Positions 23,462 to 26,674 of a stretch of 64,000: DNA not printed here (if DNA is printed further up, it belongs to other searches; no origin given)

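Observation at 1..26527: Tandem locus of three giant GLUG-type solenoid envelope proteins (>8,700 codons, 41% of the window)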

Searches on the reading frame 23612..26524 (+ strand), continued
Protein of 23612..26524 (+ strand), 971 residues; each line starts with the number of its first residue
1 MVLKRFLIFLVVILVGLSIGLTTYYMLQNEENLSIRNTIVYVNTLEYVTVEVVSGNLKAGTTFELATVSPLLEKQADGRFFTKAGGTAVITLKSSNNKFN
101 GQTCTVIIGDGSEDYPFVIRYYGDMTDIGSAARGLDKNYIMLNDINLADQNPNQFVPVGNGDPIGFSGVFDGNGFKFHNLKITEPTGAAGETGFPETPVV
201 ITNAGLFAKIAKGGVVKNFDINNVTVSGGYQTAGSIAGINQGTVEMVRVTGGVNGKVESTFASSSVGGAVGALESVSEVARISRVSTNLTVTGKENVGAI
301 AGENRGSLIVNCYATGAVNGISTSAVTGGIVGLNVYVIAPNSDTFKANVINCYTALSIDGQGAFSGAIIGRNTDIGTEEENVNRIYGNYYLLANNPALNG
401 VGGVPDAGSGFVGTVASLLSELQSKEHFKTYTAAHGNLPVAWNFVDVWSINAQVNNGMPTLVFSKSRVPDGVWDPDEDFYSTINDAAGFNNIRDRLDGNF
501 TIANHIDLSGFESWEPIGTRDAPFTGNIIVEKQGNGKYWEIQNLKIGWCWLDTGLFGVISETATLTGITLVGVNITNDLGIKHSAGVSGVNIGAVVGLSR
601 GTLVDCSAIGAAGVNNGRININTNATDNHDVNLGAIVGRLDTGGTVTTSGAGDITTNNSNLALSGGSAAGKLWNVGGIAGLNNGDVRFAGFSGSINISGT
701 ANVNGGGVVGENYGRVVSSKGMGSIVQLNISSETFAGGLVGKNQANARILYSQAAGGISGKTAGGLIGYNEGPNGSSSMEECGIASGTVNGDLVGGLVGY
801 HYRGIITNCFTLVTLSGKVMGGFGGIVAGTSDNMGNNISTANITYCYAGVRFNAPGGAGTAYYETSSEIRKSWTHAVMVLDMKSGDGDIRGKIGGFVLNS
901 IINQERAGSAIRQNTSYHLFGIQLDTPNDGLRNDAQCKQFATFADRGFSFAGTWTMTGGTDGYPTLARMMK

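Call 43: find_encoding_contigs(protein=P0009, flank=10000, max_places=2)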
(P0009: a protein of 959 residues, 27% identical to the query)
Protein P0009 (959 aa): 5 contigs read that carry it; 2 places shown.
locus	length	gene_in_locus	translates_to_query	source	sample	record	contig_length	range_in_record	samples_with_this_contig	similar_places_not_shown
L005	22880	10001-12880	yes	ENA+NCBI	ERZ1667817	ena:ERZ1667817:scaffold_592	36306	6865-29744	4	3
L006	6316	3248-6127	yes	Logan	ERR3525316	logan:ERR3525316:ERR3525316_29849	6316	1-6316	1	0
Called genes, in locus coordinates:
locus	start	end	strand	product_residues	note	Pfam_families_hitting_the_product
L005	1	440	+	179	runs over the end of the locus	PF20472:PDDEXK_11 (faint)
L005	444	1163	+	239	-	PF01555:N6_N4_Mtase, PF01170:UPF0020 (weak), PF01555:N6_N4_Mtase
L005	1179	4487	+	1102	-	PF01443:Viral_helicase1 (weak), PF02562:PhoH (faint), PF09848:SLFN-g3_helicase (weak), PF13173:AAA_14 (weak), PF13245:AAA_19, PF13604:AAA_30, PF01443:Viral_helicase1 (weak), PF13538:UvrD_C_2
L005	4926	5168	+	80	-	-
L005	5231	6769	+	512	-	PF00239:Resolvase, PF07508:Recombinase, PF13408:Zn_ribbon_recom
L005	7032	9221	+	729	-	PF07963:N_methyl (weak)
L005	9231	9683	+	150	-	-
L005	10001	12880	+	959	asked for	PF07581:Glug (faint)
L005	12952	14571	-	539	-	PF00118:Cpn60_TCP1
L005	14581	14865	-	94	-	PF00166:Cpn10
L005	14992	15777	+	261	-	-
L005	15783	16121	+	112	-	PF04472:SepF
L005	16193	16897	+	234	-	-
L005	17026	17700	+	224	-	PF01252:Peptidase_A8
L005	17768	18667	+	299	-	PF01479:S4, PF00849:PseudoU_synth_2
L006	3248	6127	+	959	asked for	PF07581:Glug (faint)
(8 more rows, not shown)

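Call 59: find_related_loci(query=A2, collection=genome_contigs, flank=10000)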
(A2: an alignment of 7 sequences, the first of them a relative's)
Query A2 (971 aa) in genome_contigs; peptide patterns used: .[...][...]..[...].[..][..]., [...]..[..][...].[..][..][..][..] (x = any residue, [..] = any of these).
436 stretches matched a pattern; 9 encode a relative of the query (tblastn E <= 1e-3); 9 distinct loci.
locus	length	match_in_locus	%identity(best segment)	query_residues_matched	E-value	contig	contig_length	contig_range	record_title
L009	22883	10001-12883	34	3-966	2e-132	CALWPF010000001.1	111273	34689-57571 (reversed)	MAG: uncultured Clostridia bacterium isolate BRZ_AN__bin7 genome assembly, contig: BRZ_AN__NODE_245_length_111273_cov_5.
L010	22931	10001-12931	35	3-966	5e-124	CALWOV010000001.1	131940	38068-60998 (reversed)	MAG: uncultured Clostridia bacterium isolate BRZ_BR__bin130 genome assembly, contig: BRZ_BR__NODE_269_length_131940_cov_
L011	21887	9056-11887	31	3-943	2e-106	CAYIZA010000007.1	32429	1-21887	MAG TPA_asm: uncultured Christensenella sp. isolate ERP122455_co2_152 genome assembly, contig: NODE_198_length_32429_cov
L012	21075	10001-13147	30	3-966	4e-95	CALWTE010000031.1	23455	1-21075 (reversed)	MAG: uncultured Clostridia bacterium isolate E02__bin325 genome assembly, contig: E02__k127_710074, whole genome shotgun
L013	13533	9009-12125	30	3-966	3e-91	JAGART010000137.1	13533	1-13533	MAG: Clostridia bacterium isolate RGIG8714 Water_deer_Colon-4__c233585, whole genome shotgun sequence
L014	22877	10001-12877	30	3-966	2e-99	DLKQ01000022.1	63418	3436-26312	MAG TPA_asm: Christensenella sp. UBA7584 UBA7584_contig_117, whole genome shotgun sequence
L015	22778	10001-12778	28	3-870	2e-47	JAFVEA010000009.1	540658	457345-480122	MAG: Clostridia bacterium isolate RGIG5085 Roe_deer_Rumen.Co__c1549701, whole genome shotgun sequence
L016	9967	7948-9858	29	2-844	5e-53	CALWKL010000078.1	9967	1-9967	MAG: uncultured Clostridia bacterium isolate E17__bin70 genome assembly, contig: E17__k127_3201171, whole genome shotgun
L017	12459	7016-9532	26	1-767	2e-37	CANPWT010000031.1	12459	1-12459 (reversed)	MAG: uncultured Clostridia bacterium isolate Lapin-005__bin102 genome assembly, contig: Lapin-005__NODE_6945_length_1245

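Call 62: search_protein_families(library=pfam, proteins=[L009:4898-6190:-, L009:6228-7574:+, L009:7577-8158:+, L009:8171-8818:+, L009:8796-9170:+, L009:9492-9857:+, L009:13397-13894:-, L009:13939-14730:-, L009:14742-15530:-, L009:15683-17995:+], max_evalue=0.0001)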
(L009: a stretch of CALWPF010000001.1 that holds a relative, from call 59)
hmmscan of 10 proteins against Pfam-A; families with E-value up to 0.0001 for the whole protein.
L009:4898-6190:- (430 aa): 2 families
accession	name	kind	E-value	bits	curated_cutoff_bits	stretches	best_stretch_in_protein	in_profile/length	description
PF00113.28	Enolase_C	-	6.3e-126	420.1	21.5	1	140-428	3-292/296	Enolase, C-terminal TIM barrel domain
PF03952.21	Enolase_N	-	1.4e-54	184.3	35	1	4-134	1-131/131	Enolase, N-terminal domain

L009:6228-7574:+ (449 aa): 3 families
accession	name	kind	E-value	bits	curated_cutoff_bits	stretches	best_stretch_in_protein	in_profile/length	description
PF00579.31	tRNA-synt_1b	-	3.5e-81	273.2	21.1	1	79-369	4-291/292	tRNA synthetases class I (W and Y)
PF22421.1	SYY_C-terminal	-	1.8e-05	25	27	1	376-442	8-79/83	Tyrosine--tRNA ligase SYY-like C-terminal domain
PF01479.30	S4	-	2.2e-05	24.5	22.8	1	392-430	4-43/48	S4 domain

L009:7577-8158:+ (194 aa): 1 family
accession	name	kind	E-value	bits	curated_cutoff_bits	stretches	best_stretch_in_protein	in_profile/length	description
PF01205.25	UPF0029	-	1.6e-34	118.5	27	1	21-120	2-105/107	Uncharacterized protein family UPF0029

L009:8171-8818:+ (216 aa): 3 families
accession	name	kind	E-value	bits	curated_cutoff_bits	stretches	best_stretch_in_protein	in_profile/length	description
PF21982.2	RecX_HTH1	-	3.2e-16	59.4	26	1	69-108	1-40/40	RecX, first three-helix domain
PF02631.22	RecX_HTH2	-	2.6e-12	47.2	26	1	115-154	1-42/42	RecX, second three-helix domain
PF21981.2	RecX_HTH3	-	3.5e-11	43.5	26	1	166-203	9-48/48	RecX, third three-helix domain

L009:8796-9170:+ (125 aa): 1 family
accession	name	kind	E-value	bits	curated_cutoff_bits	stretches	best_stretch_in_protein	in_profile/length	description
PF01648.25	ACPS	-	1.5e-14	54.4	25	1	6-122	2-111/111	4'-phosphopantetheinyl transferase superfamily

L009:9492-9857:+ (122 aa): 1 family
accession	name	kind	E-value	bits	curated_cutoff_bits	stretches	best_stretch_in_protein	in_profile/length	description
PF02452.23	PemK_toxin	-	2.2e-36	124.8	23.1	1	11-117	1-108/109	PemK-like, MazF-like toxin of type II toxin-antitoxin system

L009:13397-13894:- (165 aa): 0 families

L009:13939-14730:- (263 aa): 3 families
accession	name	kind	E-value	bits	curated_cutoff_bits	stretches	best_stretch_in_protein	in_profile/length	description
PF12706.13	Lactamase_B_2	-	8.9e-17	61.8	27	1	21-215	1-199/200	Beta-lactamase superfamily domain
PF00753.33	Lactamase_B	-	1.7e-15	58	22.7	1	10-92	5-88/196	Metallo-beta-lactamase superfamily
PF23023.1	Anti-Pycsar_Apyc1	-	6.3e-06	26.3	50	1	12-74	21-80/250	Anti-Pycsar protein Apyc1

L009:14742-15530:- (262 aa): 4 families
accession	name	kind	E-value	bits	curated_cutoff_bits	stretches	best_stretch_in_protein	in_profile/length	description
PF00106.31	adh_short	-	3.7e-47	160.8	26.6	1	2-181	1-192/195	short chain dehydrogenase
PF13561.12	adh_short_C2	-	9.3e-30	104.4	27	1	8-178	1-183/236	Enoyl-(Acyl carrier protein) reductase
PF08659.16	KR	-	1e-08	35.8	22.6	1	5-148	4-159/180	KR domain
PF01370.27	Epimerase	-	1.4e-05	25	20.9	1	4-110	1-103/240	NAD dependent epimerase/dehydratase family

L009:15683-17995:+ (771 aa): 2 families
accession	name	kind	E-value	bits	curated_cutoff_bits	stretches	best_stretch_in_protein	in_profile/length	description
PF19732.4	SpoIIE_N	-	5.3e-40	138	27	1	13-574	29-603/605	Stage II sporulation protein E N-terminal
PF07228.17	SpoIIE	-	5.9e-28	98.6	25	1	589-767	3-190/192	Stage II sporulation protein E (SpoIIE)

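Call 82: find_encoding_contigs(protein=P0003, flank=10000, max_places=2)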
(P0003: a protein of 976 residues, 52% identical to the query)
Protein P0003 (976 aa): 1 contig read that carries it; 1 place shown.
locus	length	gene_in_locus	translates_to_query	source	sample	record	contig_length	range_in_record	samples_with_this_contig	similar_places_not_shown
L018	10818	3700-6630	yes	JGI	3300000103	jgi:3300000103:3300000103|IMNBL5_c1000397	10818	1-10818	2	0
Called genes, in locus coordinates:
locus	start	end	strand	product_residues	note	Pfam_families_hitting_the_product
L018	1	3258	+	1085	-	?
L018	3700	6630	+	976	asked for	PF07581:Glug (faint)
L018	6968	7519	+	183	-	PF04014:MazE_antitoxin (weak), PF13185:GAF_2 (weak), PF15714:SpoVT_C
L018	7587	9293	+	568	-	PF01943:Polysacc_synt, PF03023:MurJ, PF01554:MatE (weak)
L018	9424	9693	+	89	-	PF00216:Bac_DNA_binding, PF18291:HU-HIG (weak)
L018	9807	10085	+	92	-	PF00216:Bac_DNA_binding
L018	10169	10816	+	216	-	?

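Call 83: find_encoding_contigs(protein=P0002, flank=10000, max_places=2)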
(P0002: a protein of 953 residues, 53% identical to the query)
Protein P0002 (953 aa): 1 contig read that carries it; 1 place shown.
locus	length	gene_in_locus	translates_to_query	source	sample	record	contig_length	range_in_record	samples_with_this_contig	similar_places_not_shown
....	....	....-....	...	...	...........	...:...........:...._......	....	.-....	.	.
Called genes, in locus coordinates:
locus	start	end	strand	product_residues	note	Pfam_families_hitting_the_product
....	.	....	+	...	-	?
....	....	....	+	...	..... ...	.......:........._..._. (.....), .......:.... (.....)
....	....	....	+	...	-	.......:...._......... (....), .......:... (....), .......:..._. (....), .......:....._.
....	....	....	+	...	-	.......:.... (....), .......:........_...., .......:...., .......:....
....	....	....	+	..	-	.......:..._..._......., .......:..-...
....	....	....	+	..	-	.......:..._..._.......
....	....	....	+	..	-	?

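Call 85: list_cluster_members(proteins=[P0001, P0003, P0053])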
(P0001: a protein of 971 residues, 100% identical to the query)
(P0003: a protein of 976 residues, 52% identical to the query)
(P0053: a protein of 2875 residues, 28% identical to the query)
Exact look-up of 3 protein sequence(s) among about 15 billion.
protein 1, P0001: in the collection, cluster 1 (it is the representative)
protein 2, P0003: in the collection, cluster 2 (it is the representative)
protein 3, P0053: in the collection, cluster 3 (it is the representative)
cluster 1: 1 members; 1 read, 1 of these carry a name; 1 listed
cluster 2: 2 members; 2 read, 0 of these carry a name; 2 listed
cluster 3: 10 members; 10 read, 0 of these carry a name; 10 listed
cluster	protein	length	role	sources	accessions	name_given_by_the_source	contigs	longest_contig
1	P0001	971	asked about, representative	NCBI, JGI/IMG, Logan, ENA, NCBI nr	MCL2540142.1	MAG: hypothetical protein FWE53_01755 [Firmicutes bacterium] | hypothetical protein [Bacillota bacterium]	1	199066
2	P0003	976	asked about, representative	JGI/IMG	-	-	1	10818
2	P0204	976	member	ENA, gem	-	-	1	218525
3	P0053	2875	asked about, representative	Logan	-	-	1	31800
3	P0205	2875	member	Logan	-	-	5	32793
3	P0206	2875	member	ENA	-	-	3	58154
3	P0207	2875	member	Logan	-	-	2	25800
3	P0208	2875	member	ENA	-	-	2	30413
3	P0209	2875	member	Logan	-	-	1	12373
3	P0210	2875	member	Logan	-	-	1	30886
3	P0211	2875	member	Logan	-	-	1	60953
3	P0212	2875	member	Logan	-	-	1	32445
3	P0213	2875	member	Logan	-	-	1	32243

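Call 86: find_encoding_contigs(protein=P0204, flank=10000, max_places=2)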
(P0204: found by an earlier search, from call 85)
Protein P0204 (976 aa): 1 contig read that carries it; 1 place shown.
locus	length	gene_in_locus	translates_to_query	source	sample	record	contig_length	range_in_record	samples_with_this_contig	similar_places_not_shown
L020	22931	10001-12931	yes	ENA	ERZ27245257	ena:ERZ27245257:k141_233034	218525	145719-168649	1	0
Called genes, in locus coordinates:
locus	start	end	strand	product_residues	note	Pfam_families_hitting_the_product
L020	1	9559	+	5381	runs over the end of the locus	-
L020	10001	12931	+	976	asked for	PF07581:Glug (faint)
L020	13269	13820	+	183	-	PF04014:MazE_antitoxin (weak), PF13185:GAF_2 (weak), PF15714:SpoVT_C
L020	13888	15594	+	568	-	PF01943:Polysacc_synt, PF03023:MurJ, PF01554:MatE (weak)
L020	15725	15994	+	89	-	PF00216:Bac_DNA_binding, PF18291:HU-HIG (weak)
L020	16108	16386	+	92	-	PF00216:Bac_DNA_binding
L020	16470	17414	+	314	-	PF01207:Dus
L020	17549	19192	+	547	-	PF02690:Na_Pi_cotrans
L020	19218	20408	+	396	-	PF00162:PGK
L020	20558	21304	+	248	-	PF00121:TIM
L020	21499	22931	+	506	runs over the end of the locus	PF01676:Metalloenzyme, PF06415:iPGM_N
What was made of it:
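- An ortholog of similar length (5381 aa) occurs in L020 (call 86).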
